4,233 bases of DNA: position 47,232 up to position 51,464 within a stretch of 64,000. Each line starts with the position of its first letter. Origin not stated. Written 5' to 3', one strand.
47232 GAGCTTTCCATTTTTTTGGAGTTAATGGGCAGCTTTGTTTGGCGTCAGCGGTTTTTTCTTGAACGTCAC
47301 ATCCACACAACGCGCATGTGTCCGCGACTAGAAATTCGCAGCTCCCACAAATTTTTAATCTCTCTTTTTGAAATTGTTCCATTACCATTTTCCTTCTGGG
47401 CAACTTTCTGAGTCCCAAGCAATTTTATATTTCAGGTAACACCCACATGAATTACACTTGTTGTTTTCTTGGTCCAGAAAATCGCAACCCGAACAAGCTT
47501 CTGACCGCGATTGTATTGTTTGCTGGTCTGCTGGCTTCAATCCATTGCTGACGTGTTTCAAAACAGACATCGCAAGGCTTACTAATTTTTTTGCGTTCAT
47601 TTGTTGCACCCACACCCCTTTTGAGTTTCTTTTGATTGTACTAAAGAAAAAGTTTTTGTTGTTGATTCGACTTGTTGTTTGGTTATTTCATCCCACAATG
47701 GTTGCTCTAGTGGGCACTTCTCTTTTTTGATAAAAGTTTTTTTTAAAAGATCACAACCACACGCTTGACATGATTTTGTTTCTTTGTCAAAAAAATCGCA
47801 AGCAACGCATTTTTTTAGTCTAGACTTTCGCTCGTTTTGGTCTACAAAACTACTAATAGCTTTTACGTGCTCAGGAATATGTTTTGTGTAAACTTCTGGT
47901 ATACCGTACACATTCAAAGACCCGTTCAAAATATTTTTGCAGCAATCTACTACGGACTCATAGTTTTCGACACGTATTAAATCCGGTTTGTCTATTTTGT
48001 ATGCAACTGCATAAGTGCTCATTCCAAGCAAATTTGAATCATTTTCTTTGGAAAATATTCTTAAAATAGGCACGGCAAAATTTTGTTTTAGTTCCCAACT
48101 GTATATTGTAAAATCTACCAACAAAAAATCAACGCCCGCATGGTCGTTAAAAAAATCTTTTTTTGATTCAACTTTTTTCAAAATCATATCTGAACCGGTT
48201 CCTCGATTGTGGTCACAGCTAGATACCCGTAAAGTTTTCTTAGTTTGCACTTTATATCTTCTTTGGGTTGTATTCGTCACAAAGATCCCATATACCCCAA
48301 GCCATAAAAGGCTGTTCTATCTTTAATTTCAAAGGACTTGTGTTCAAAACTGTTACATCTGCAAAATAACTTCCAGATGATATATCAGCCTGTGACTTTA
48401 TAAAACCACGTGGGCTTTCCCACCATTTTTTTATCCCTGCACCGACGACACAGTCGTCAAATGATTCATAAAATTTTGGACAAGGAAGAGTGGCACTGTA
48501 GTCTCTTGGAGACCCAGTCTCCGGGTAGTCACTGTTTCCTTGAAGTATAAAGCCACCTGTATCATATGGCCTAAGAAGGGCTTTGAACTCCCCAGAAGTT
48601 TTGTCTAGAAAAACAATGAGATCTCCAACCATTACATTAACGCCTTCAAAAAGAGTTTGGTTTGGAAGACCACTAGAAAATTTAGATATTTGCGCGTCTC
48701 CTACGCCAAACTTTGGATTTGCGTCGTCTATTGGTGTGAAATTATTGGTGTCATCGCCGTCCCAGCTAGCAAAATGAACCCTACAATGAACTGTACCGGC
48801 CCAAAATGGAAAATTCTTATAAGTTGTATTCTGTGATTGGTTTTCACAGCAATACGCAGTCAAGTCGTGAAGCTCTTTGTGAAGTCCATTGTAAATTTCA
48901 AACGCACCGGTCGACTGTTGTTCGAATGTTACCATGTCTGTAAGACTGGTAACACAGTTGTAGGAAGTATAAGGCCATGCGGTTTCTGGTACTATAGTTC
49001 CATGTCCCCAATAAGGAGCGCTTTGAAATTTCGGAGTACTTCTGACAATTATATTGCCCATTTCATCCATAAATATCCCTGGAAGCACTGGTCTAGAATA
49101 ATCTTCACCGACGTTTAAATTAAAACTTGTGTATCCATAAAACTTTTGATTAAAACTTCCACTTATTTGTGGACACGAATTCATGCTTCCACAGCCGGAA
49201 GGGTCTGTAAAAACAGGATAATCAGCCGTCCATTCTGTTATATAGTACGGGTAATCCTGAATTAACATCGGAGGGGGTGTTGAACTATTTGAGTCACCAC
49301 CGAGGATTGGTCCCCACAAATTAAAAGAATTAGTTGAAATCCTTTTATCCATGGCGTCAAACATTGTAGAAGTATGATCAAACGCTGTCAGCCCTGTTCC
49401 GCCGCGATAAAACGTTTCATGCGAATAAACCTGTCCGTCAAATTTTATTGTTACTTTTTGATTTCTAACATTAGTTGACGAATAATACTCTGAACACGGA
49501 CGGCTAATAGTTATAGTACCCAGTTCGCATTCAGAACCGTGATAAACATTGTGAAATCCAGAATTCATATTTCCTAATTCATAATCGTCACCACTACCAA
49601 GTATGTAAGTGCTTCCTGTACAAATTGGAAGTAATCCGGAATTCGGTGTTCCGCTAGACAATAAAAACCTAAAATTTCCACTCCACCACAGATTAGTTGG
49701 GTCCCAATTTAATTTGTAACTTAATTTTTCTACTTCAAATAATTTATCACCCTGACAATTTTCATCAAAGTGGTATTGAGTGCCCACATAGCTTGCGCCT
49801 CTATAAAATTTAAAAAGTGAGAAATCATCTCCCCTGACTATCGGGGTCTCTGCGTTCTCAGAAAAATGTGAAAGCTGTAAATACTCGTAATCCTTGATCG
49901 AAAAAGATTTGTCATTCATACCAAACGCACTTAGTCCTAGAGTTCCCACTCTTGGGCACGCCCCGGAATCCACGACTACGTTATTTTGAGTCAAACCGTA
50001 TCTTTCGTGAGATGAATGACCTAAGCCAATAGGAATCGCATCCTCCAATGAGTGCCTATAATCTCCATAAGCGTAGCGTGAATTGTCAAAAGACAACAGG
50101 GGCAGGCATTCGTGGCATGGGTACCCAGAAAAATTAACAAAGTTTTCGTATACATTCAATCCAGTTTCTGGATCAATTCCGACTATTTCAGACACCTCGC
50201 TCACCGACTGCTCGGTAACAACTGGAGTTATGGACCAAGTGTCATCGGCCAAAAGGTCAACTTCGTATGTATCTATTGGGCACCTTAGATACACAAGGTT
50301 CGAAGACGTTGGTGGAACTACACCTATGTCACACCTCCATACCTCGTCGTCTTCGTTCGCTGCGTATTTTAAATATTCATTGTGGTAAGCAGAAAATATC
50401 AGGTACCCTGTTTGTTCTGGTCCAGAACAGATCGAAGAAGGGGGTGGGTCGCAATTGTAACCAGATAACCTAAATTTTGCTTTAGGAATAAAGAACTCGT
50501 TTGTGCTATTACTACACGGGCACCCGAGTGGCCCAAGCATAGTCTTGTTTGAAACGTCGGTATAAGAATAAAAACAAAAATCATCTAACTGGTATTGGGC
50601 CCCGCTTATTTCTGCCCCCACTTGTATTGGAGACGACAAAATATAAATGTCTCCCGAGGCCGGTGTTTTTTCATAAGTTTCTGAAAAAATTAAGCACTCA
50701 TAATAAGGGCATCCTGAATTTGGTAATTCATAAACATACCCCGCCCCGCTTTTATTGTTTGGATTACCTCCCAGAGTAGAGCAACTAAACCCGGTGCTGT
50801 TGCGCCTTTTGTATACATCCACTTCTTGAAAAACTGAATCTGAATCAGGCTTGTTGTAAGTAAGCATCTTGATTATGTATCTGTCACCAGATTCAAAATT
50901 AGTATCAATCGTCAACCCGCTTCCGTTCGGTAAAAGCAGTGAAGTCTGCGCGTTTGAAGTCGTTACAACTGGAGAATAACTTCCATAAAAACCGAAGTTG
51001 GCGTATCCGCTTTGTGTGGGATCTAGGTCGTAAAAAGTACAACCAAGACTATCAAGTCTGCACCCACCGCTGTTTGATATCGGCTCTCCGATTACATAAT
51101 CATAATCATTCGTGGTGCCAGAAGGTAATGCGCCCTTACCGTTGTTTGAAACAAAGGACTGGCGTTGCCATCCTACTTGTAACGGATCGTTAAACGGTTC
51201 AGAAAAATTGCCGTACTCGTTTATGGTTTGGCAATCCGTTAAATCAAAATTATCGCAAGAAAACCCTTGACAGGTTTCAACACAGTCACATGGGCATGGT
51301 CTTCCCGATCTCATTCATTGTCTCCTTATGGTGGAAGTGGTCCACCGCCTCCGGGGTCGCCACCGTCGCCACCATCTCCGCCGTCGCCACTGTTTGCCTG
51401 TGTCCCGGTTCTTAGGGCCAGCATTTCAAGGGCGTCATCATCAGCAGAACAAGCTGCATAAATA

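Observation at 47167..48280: Three tandem genes sharing a CxxC-(D/E)F-x6-C-xx-CGC-x11-13-CP-x3-5-W module, directly after the tail-fibre gene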

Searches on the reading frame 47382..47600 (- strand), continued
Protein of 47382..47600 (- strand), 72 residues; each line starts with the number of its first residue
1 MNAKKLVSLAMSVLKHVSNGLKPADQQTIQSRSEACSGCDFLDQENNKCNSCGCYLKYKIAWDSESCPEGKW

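Call 112: get_annotated_region(hit=H12, flank=4000)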
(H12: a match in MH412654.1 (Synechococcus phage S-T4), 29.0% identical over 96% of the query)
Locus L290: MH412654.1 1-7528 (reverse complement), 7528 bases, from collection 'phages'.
description: Synechococcus phage S-T4, complete genome.
organism: Synechococcus phage S-T4 (NCBI taxid 2268578)
taxonomy: Viruses; Duplodnaviria; Heunggongvirae; Uroviricota; Caudoviricetes; Kyanoviridae; Tamkungvirus; Tamkungvirus ST4
host: Synechococcus sp. WH 7803; source: -; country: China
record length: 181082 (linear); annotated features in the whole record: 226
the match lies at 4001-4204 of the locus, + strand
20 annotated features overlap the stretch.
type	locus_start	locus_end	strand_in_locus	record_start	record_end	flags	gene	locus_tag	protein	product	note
CDS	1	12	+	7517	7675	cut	-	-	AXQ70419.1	hypothetical protein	-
CDS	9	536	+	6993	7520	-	-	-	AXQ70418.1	hypothetical protein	-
CDS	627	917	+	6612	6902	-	-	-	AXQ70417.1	hypothetical protein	-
CDS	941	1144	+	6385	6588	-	-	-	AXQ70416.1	hypothetical protein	-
CDS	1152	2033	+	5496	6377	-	-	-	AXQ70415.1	hypothetical protein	-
CDS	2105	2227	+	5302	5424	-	-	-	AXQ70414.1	hypothetical protein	-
CDS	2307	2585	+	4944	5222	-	-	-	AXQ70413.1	hypothetical protein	-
CDS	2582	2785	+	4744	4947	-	-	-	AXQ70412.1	hypothetical protein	-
CDS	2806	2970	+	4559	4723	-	-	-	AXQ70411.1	hypothetical protein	-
CDS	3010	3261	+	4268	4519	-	-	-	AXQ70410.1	hypothetical protein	-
CDS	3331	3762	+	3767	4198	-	-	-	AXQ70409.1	hypothetical protein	protein of unknown function (plasmid)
CDS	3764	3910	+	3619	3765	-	-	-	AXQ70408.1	hypothetical protein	-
CDS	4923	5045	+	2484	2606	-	-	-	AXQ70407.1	hypothetical protein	-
CDS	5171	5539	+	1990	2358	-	-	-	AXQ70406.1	hypothetical protein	-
CDS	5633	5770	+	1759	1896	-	-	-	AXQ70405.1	hypothetical protein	-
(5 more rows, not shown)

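Call 113: get_annotated_region(hit=H33, flank=4000)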
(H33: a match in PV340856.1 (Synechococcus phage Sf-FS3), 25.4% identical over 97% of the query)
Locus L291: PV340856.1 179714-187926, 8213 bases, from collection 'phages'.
description: Synechococcus phage Sf-FS3, complete genome.
organism: Synechococcus phage Sf-FS3 (NCBI taxid 3413219)
taxonomy: Viruses
host: Synechococcus sp. WH8102; source: Petrosia ficiformis pink cortex; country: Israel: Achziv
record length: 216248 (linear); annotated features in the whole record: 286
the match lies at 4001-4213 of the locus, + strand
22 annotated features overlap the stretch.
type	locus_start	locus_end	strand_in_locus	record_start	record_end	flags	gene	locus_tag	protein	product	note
CDS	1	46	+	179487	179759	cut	-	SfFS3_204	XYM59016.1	hypothetical protein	-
tRNA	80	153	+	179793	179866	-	-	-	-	tRNA-Arg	-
tRNA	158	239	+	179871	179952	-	-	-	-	tRNA-Leu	-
CDS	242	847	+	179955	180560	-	-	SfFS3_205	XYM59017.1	prolyl 4-hydroxylase alpha subunit Fe(2+) 2OG dioxygenase domain-containing protein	-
tRNA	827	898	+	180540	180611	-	-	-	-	tRNA-Gly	-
CDS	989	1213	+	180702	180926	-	-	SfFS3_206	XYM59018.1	hypothetical protein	-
CDS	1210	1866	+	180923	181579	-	-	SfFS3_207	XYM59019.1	fe2OG dioxygenase domain-containing protein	-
tRNA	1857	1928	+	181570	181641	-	-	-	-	tRNA-Val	-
CDS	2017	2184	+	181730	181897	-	-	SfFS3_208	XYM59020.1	hypothetical protein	-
CDS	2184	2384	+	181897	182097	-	-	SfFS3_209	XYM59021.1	hypothetical protein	-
CDS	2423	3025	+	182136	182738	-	-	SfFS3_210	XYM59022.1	thioredoxin domain-containing protein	-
tRNA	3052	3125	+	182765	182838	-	-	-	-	tRNA-Pro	-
CDS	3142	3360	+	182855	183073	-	-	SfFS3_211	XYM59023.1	prevent-host-death protein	-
CDS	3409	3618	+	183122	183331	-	-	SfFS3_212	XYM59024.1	hypothetical protein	-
CDS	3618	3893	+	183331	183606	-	-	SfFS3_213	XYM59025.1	hypothetical protein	-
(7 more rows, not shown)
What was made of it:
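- It heads a P4H / dehydratase / methyltransferase / GT cluster in Sf-FS3 (call 113). Sf-FS3 sugar cluster (call 113).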

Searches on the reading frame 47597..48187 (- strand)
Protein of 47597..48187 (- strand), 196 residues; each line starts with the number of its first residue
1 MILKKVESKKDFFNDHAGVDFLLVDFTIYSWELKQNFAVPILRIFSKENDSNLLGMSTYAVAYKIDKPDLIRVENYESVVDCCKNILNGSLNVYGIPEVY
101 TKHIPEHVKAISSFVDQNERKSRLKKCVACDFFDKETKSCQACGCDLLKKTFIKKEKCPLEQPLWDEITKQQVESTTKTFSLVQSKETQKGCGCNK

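Call 3: search_protein_families(library=pfam, proteins=[window:47600-48187:-], max_evalue=1)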
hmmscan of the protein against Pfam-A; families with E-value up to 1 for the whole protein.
seq(196 aa): 1 family
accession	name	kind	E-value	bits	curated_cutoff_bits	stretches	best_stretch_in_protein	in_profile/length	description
PF19668.4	DUF6171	-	0.0009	20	27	1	100-161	24-78/80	Family of unknown function (DUF6171)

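Call 4: search_protein_families(library=phrogs, proteins=[window:47600-48187:-], max_evalue=1)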
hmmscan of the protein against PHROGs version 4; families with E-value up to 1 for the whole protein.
seq(196 aa): 2 families
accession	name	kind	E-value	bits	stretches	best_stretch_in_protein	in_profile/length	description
phrog_13558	-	unknown function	2e-09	38.3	1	114-161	19-66/69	-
phrog_5631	-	unknown function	0.041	15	1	126-157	29-59/67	-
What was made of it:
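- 47597..48187 (-): Gene A, 196 aa. An N-terminal domain of about 110 aa of unknown fold, then the DUF6171 module (Cys 127,130,140,143,145,158), then a linker and a C-terminal KGCGCNK tail. Pfam DUF6171 gives 20 bits, E=9e-4, below the gathering score of 27. phrog_13558 gives E=2e-9 (calls 3, 4).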

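Call 69: predict_structure(alignment_id=A6)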
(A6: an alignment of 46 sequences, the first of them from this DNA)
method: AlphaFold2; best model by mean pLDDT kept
length: 196 residues; sequences in the alignment: 46
mean_pLDDT: 58.1   pTM: 0.43
mean pLDDT of the five models: 58.1, 57.5, 57.5, 57.3, 54.4
residues with pLDDT >= 90: 52; 70-90: 8; 50-70: 37; < 50: 99
segments of 3 or more residues with pLDDT < 50: 1-75, 89-104, 178-182
pLDDT, mean of each block of 10 residues (from residue 1): 38 43 27 30 34 31 37 49 54 35 50 86 97 98 96 95 90 60 53 63
secondary structure, 60 per line:
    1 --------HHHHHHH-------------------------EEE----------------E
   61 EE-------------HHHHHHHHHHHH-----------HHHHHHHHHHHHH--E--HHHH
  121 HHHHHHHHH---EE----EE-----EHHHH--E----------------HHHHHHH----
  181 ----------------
elements in order: H9-15 E41-43 E60-62 H76-87 H99-111 H117-129 H147-150 H170-176
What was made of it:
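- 47597..48187 (-): AlphaFold pLDDT is 95-98 for residues 120-170 and below 50 for residues 1-104 (call 69).
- The C-terminal Cys tails are not confidently docked in the model, with pLDDT about 63 (call 69).
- Tried and rejected: It has no alignment depth and its model is unusable, with pLDDT below 50 (call 69).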

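Call 88: search_protein_families(library=ncbifam, proteins=[window:47597-48187:-], max_evalue=0.01)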
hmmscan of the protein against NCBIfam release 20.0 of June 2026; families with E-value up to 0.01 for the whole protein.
window:47597-48187:- (196 aa): 0 families

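Call 89: search_protein_families(library=padloc, proteins=[window:47597-48187:-], max_evalue=0.01)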
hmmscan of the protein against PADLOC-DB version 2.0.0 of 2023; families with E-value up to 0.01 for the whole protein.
window:47597-48187:- (196 aa): 0 families

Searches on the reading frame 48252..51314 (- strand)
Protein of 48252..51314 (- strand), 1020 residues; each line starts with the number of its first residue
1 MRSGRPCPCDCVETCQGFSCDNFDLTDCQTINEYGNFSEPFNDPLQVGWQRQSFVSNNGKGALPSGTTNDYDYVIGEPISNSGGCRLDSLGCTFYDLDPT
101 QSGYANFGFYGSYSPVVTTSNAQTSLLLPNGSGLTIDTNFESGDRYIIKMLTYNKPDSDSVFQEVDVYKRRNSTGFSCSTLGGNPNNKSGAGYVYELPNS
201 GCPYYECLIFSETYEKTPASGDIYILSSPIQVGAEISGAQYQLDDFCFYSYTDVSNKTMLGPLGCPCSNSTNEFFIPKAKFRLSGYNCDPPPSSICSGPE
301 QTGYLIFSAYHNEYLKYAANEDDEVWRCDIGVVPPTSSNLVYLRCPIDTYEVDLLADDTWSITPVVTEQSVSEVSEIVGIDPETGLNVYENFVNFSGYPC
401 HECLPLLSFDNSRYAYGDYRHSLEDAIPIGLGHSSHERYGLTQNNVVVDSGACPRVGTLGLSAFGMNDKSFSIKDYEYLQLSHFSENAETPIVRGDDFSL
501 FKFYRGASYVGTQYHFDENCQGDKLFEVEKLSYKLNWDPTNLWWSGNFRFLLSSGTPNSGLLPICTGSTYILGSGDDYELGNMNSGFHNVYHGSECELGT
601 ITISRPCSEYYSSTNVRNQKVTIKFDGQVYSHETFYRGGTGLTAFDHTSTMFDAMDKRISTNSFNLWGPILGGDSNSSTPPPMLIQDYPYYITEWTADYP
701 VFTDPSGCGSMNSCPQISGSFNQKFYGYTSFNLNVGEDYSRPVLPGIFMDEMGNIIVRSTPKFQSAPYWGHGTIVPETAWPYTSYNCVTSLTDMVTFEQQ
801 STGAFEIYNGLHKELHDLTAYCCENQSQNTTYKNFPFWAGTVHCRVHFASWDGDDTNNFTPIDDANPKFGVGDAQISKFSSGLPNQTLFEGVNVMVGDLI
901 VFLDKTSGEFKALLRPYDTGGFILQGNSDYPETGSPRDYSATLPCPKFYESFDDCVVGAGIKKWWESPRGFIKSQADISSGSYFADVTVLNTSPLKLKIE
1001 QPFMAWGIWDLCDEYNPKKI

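Call 10: search_dna_similar(query=window:48252-51314:-, collection=phages, mode=protein, max_evalue=0.001, max_rows=20)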
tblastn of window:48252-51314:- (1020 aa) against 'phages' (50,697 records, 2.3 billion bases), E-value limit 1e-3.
No match.

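Call 11: search_protein_families(library=phrogs, proteins=[window:48252-51314:-], max_evalue=0.001)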
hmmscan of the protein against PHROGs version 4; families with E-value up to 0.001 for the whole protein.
window:48252-51314:- (1020 aa): 0 families

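Call 12: search_protein_families(library=pfam, proteins=[window:48252-51314:-], max_evalue=0.01)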
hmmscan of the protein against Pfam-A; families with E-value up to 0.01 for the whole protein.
window:48252-51314:- (1020 aa): 0 families

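Call 88: search_protein_families(library=ncbifam, proteins=[window:48252-51314:-], max_evalue=0.01)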
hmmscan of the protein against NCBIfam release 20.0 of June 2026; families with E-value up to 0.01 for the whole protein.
window:48252-51314:- (1020 aa): 0 families

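Call 89: search_protein_families(library=padloc, proteins=[window:48252-51314:-], max_evalue=0.01)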
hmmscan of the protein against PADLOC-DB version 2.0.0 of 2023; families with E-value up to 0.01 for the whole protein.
window:48252-51314:- (1020 aa): 0 families
